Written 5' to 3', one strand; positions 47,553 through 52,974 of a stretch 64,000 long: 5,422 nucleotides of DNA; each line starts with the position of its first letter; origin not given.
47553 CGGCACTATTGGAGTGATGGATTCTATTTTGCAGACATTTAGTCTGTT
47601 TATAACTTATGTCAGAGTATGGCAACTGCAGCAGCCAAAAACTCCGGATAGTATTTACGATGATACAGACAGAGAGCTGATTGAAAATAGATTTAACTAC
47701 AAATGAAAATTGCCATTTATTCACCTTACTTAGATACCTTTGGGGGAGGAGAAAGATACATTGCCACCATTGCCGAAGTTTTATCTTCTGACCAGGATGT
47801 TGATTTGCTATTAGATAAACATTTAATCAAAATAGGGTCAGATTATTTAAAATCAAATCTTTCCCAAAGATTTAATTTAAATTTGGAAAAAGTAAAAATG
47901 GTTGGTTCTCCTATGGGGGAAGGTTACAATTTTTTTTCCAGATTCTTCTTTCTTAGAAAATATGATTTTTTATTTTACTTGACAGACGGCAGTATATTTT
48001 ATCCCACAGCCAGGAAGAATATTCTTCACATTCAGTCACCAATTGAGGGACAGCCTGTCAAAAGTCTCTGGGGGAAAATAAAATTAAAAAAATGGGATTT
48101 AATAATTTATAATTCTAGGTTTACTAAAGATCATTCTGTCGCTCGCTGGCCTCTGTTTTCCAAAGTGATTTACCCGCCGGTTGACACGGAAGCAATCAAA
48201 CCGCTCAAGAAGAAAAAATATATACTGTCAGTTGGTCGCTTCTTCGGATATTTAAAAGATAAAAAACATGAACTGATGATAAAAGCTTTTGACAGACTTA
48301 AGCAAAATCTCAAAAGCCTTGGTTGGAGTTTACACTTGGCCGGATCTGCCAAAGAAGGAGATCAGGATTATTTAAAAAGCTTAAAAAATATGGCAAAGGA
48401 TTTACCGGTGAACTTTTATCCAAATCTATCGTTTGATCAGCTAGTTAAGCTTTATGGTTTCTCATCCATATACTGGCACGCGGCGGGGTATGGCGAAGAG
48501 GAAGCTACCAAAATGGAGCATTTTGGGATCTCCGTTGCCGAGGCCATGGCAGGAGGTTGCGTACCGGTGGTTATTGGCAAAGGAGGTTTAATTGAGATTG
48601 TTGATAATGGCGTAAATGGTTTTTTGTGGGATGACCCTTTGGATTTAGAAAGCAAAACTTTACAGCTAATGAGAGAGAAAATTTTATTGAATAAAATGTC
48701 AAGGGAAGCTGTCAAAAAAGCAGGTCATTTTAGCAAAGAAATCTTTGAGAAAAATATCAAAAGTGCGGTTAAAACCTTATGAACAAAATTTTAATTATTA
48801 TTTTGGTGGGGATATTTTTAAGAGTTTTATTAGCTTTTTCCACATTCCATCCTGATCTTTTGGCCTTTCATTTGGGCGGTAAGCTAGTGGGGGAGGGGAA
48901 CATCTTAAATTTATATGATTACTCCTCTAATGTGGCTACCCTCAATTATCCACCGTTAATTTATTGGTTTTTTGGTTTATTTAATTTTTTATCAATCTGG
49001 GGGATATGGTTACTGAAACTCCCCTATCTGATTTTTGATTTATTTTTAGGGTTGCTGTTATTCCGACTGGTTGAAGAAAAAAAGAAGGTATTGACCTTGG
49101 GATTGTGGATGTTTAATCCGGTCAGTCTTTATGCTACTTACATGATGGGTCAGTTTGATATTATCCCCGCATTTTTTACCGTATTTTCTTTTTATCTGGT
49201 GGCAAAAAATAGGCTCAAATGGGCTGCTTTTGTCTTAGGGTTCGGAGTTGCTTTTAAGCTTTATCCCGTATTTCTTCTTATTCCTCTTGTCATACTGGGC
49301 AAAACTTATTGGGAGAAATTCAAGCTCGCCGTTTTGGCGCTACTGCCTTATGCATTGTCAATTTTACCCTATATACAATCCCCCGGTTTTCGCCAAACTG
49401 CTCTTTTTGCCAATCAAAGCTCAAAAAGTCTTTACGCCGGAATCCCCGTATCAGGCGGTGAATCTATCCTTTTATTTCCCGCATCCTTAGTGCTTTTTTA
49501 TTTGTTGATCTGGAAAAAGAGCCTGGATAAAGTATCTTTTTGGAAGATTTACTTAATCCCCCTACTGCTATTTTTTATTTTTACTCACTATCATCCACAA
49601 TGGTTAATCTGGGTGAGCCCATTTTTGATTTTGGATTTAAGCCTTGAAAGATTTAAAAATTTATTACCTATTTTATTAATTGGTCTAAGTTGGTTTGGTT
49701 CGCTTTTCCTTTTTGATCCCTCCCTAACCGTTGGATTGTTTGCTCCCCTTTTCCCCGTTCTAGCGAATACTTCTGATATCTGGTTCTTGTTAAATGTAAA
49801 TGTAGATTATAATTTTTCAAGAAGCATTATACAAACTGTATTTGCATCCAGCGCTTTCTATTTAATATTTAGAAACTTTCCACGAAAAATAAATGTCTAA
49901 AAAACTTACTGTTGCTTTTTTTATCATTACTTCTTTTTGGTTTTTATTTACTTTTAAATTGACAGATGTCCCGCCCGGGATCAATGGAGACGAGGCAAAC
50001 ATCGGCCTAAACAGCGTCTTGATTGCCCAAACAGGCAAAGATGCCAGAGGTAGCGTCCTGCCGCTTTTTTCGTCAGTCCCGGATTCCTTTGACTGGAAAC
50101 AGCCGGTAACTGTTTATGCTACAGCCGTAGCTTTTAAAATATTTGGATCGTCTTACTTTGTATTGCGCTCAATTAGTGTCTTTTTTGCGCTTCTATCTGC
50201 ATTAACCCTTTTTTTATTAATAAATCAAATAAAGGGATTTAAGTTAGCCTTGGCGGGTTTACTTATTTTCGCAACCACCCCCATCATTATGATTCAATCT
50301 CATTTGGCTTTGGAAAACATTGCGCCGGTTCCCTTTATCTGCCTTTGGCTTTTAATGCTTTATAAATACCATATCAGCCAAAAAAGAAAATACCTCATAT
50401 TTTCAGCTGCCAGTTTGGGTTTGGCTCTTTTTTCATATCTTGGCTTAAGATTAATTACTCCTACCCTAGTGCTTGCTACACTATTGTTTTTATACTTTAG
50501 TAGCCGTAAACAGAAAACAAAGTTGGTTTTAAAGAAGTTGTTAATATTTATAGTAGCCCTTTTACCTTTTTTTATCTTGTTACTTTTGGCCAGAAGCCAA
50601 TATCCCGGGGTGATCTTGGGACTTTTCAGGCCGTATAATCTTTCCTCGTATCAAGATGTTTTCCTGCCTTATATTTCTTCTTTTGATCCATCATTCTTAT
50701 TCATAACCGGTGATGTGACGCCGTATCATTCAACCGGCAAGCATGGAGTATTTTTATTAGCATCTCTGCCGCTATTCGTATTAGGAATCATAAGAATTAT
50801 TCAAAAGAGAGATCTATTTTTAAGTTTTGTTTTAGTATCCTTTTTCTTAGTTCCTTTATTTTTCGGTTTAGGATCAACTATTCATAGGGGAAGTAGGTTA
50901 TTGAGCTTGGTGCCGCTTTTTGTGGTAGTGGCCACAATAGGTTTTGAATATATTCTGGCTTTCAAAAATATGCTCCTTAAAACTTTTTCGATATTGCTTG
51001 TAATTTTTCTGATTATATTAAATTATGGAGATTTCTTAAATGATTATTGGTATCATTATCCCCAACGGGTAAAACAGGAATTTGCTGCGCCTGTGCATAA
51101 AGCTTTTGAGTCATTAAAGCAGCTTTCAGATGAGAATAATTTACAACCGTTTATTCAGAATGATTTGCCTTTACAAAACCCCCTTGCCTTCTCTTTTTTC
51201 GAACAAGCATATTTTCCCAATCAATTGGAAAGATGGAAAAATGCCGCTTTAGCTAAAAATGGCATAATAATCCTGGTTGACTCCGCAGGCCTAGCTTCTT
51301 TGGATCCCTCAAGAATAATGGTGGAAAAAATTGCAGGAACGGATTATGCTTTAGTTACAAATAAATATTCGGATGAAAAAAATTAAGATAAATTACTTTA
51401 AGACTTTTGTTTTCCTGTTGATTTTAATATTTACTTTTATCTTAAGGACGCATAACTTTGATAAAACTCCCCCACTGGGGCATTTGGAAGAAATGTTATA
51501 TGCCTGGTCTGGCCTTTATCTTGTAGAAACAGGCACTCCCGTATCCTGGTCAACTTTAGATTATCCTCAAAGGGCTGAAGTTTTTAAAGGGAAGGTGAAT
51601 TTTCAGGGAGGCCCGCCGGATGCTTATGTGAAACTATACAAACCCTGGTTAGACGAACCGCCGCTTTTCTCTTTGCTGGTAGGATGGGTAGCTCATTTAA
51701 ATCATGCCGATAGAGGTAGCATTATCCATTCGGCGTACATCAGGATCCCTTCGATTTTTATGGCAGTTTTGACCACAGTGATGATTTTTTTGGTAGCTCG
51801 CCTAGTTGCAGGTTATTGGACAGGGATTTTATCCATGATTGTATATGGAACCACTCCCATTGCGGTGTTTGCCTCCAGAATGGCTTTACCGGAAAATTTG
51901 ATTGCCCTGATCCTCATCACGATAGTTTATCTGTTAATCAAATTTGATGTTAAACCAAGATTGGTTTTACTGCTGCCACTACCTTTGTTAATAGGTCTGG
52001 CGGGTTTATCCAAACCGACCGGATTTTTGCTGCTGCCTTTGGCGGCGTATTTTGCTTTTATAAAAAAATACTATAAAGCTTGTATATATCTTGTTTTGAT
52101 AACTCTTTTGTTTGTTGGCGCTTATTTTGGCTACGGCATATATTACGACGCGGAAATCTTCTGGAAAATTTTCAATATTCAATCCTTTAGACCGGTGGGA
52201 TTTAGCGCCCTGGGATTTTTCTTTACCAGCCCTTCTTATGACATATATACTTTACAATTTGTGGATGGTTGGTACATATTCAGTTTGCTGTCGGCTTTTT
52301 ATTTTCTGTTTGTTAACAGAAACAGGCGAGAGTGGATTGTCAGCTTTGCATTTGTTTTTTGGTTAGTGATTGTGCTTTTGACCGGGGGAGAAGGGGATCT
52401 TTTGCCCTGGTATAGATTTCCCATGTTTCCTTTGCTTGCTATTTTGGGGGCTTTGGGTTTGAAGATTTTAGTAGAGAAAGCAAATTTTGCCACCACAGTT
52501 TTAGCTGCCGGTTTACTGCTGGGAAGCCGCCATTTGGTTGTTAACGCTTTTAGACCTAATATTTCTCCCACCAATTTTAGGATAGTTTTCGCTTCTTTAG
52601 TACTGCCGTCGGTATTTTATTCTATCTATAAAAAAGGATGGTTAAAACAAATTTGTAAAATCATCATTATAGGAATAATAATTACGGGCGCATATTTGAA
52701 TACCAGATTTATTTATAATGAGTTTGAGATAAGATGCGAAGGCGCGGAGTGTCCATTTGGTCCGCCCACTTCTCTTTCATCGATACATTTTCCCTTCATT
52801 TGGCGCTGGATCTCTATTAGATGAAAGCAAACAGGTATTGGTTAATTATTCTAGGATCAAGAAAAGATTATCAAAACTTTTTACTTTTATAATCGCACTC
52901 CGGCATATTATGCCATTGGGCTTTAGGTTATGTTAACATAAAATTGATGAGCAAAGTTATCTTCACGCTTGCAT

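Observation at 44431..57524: Five GT39/PMT-like paralogs, three of them in direct tandem behind a palindrome-bearing leader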

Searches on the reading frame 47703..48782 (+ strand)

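Call 22: search_protein_families(library=pfam, proteins=[window:47703-48782:+], max_evalue=0.001)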
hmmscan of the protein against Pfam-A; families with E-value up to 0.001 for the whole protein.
window:47703-48782:+ (359 aa): 2 families
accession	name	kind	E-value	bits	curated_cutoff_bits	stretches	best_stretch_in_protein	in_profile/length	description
PF00534.26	Glycos_transf_1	-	4.8e-23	82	26.4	1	168-337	12-170/172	Glycosyl transferases group 1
PF13692.12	Glyco_trans_1_4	-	5.4e-15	56.3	27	1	172-324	2-141/142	Glycosyl transferases group 1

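Call 23: search_protein_families(library=ncbifam, proteins=[window:47703-48782:+], max_evalue=0.001)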
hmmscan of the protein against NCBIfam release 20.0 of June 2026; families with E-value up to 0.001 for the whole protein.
window:47703-48782:+ (359 aa): 10 families
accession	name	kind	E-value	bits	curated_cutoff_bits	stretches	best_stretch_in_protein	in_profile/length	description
NF041010.1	glycosy_Agl16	equivalog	1.3e-09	37.5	575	1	130-355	133-347/352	glycosylation protein Agl16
TIGR03999.1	thiol_BshA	equivalog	4.6e-09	35.7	273.7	1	270-346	281-360/375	N-acetyl-alpha-D-glucosaminyl L-malate synthase BshA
NF041876.1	EPS_EpsE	equivalog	6.7e-08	32.2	400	1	173-339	216-375/389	exopolysaccharide biosynthesis GT4 family glycosyltransferase EpsE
NF050063.1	ProtGlycPglJ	equivalog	2e-06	27.3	500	1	125-345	139-352/363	N-acetylgalactosamine-N,N'-diacetylbacillosaminyl-diphospho-undecaprenol 4-alpha-N-acetylgalactosaminyltransferase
TIGR03449.1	mycothiol_MshA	equivalog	2.6e-06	26.6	462.5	1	187-352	233-396/406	D-inositol-3-phosphate glycosyltransferase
NF012028.0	PRK15484.1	subfamily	3.5e-05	23.1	618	1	171-343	193-357/380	lipopolysaccharide N-acetylglucosaminyltransferase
NF001901.0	PRK00654.1-5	equivalog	8.7e-05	21.2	649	1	271-344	400-478/502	glycogen synthase GlgA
NF038229.1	Glyco4_Geo_Pelo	equivalog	0.00023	20.3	400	1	275-337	251-313/338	GPMC system family 4 glycosyltransferase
TIGR02470.1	sucr_synth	equivalog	0.0005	18.3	810.4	1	271-322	653-703/784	sucrose synthase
NF049988.1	MGlcDAGSynMgs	equivalog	0.00091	18.7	400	0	268-355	296-383/398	alpha-monoglucosyldiacylglycerol synthase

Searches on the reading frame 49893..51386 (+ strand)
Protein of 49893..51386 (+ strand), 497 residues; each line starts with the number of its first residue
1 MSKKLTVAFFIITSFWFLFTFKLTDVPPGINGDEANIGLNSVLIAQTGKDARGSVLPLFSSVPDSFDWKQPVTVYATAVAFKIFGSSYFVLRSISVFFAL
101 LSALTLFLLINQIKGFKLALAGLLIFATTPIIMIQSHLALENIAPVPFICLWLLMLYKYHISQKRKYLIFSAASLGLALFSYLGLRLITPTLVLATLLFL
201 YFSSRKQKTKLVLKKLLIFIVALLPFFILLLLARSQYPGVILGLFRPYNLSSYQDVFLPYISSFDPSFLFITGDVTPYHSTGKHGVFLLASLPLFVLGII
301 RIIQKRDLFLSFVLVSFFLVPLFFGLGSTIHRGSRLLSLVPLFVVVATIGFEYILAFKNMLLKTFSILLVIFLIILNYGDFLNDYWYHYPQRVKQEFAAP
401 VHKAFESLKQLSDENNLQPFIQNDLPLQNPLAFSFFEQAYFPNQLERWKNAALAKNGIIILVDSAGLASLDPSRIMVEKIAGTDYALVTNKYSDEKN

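Call 5: search_protein_families(library=pfam, proteins=[window:49893-51386:+], max_evalue=0.01)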
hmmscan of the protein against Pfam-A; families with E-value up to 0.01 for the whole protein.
window:49893-51386:+ (497 aa): 1 family
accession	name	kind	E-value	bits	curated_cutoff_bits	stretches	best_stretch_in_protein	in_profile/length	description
PF13231.12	PMT_2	-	9.3e-11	42.6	26.1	1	71-226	4-157/160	Dolichyl-phosphate-mannose-protein mannosyltransferase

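Call 7: search_protein_families(library=ncbifam, proteins=[window:49893-51386:+], max_evalue=0.01)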
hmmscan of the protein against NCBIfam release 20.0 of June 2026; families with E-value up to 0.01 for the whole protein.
window:49893-51386:+ (497 aa): 2 families
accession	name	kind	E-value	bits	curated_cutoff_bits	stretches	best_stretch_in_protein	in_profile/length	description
NF047440.1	LA3751_2_3_fam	subfamily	0.00013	20.9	200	1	77-378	89-383/460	LA_3751/LA_3752 family putative glycosyltransferase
TIGR03663.1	TIGR03663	subfamily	0.00021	20.4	126.25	1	71-210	53-189/435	flippase activity-associated protein Agl23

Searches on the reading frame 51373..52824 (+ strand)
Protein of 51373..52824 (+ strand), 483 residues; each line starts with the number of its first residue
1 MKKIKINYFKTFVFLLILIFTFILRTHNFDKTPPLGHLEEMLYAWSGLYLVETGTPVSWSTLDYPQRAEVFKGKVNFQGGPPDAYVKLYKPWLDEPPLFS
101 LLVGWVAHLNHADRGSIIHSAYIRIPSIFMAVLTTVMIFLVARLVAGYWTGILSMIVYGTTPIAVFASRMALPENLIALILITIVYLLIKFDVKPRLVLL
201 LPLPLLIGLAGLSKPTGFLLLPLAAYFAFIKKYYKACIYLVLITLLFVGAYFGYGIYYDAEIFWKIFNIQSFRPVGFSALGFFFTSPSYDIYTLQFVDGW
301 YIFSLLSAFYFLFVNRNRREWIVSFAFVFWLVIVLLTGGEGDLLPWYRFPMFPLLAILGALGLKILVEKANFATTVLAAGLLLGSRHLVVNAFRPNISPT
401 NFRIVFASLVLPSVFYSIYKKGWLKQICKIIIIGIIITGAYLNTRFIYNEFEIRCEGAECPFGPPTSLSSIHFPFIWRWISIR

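Call 5: search_protein_families(library=pfam, proteins=[window:51373-52824:+], max_evalue=0.01)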
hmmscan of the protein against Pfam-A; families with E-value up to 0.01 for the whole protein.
window:51373-52824:+ (483 aa): 1 family
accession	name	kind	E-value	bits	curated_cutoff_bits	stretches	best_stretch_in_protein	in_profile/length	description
PF13231.12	PMT_2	-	1.2e-10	42.3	26.1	1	102-246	5-151/160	Dolichyl-phosphate-mannose-protein mannosyltransferase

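Call 7: search_protein_families(library=ncbifam, proteins=[window:51373-52824:+], max_evalue=0.01)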
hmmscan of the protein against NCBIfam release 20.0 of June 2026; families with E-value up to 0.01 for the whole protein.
window:51373-52824:+ (483 aa): 0 families
